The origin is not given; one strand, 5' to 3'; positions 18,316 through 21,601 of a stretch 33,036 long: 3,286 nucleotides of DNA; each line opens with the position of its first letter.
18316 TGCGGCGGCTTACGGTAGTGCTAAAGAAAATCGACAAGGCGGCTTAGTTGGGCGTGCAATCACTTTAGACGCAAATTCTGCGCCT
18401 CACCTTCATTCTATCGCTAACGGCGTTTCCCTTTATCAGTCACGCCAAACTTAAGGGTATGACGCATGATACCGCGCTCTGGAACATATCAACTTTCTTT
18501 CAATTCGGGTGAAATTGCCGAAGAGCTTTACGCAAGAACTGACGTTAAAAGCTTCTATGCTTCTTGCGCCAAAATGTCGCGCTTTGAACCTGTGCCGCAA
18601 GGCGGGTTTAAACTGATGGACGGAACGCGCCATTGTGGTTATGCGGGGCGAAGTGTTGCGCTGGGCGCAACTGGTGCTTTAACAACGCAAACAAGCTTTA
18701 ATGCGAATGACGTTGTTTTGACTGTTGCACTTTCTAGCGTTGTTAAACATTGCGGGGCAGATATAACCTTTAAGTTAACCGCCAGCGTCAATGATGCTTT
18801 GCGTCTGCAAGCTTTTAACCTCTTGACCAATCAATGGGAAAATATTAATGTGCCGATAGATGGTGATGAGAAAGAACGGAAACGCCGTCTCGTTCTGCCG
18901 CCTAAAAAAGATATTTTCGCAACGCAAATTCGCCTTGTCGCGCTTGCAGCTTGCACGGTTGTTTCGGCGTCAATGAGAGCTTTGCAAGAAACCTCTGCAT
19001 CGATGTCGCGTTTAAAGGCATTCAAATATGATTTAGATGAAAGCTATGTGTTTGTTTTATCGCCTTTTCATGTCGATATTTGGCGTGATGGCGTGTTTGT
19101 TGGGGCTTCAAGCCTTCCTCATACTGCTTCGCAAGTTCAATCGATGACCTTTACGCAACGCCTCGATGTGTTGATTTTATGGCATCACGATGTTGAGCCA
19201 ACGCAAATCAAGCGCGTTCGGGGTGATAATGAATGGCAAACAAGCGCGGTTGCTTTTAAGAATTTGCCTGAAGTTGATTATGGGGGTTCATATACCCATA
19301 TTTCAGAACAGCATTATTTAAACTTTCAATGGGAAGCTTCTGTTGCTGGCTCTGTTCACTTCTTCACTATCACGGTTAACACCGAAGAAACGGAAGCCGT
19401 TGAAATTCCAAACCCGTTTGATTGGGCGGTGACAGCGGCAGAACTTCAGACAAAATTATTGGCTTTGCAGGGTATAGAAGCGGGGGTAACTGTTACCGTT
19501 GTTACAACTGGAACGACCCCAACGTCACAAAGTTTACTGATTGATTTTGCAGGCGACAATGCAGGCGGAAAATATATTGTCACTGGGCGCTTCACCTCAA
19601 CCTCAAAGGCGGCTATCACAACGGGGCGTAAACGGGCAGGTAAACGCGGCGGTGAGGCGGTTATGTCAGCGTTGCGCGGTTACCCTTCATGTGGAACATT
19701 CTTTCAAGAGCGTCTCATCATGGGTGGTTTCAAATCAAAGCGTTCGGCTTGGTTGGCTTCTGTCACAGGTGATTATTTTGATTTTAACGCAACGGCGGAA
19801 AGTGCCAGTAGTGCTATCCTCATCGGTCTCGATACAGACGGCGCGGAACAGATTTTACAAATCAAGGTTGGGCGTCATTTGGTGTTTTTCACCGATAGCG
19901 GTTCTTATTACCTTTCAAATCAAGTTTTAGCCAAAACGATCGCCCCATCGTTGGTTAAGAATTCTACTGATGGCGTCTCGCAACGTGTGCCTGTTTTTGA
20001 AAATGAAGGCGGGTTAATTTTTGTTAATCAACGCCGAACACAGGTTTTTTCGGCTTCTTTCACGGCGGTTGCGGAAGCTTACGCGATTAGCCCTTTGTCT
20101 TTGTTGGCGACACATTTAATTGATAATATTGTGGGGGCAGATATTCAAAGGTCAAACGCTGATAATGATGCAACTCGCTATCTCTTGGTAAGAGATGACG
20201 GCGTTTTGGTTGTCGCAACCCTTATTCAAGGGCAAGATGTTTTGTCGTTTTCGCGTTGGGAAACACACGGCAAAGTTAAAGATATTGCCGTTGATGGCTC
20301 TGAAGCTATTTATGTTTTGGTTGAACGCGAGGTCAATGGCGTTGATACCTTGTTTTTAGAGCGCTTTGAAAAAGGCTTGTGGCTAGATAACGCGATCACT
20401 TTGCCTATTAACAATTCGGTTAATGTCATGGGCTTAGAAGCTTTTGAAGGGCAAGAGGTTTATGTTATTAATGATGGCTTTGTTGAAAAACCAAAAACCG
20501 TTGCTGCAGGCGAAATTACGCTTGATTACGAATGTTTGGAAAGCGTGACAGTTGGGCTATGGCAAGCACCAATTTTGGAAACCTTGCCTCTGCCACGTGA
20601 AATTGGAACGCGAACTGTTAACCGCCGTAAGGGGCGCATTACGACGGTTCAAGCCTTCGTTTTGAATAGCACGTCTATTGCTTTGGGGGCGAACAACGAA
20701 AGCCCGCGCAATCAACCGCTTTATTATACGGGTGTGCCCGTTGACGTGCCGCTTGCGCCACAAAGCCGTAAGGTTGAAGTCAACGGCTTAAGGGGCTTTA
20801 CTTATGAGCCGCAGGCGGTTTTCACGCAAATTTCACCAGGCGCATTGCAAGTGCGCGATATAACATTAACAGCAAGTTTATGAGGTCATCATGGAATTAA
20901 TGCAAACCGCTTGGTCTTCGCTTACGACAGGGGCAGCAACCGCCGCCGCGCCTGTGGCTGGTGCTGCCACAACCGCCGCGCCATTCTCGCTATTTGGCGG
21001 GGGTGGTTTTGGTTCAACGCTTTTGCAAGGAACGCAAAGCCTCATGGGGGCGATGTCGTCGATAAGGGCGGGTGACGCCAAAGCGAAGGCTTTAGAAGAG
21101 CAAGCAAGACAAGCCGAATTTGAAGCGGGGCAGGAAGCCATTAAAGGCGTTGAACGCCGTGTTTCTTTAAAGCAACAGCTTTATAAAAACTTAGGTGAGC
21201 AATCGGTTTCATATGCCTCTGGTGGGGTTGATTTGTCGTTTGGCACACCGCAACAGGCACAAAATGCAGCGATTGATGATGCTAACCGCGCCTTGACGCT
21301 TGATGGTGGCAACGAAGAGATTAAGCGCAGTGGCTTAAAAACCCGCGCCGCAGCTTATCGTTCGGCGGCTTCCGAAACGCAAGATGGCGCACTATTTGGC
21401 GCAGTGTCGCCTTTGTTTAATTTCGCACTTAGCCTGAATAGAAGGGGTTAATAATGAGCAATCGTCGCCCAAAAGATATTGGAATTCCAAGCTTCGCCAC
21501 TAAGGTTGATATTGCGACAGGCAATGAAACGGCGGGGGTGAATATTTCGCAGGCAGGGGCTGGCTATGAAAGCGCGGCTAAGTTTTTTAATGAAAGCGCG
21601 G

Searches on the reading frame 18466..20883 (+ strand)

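Call 10: search_protein_families(library=phrogs, proteins=[window:18466-20883:+], max_evalue=0.00001)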
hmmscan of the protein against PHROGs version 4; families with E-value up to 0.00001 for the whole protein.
window:18466-20883:+ (805 aa): 3 families
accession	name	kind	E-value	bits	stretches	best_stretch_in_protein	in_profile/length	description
phrog_376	-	tail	1.1e-89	302.7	2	177-802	62-706/712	tail protein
phrog_15566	-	tail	3.5e-30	106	2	398-643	39-287/552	tail protein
phrog_20269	-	unknown function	4.1e-09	36.9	0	177-269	61-160/374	-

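Call 66: search_protein_families(library=pfam, proteins=[window:18466-20883:+], max_evalue=0.001)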
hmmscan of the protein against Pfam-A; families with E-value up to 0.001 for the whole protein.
window:18466-20883:+ (805 aa): 0 families

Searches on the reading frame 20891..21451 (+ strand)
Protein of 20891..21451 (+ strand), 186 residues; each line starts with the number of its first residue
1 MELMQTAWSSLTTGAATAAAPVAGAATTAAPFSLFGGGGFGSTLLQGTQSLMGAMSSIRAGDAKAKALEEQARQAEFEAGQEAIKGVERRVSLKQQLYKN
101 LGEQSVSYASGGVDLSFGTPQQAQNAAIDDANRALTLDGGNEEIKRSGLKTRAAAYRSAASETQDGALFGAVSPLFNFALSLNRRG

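Call 62: search_protein_families(library=ncbifam, proteins=[window:20891-21451:+], max_evalue=10)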
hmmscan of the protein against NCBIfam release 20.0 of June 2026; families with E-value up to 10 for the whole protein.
window:20891-21451:+ (186 aa): 0 families

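Call 66: search_protein_families(library=pfam, proteins=[window:20891-21451:+], max_evalue=0.001)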
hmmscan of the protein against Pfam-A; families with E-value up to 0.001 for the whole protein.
window:20891-21451:+ (186 aa): 0 families
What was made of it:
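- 20891..21451 (+): Small upstream ORF (186 aa) in the position of a small core protein. No Pfam or NCBIfam hit (calls 62, 66).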
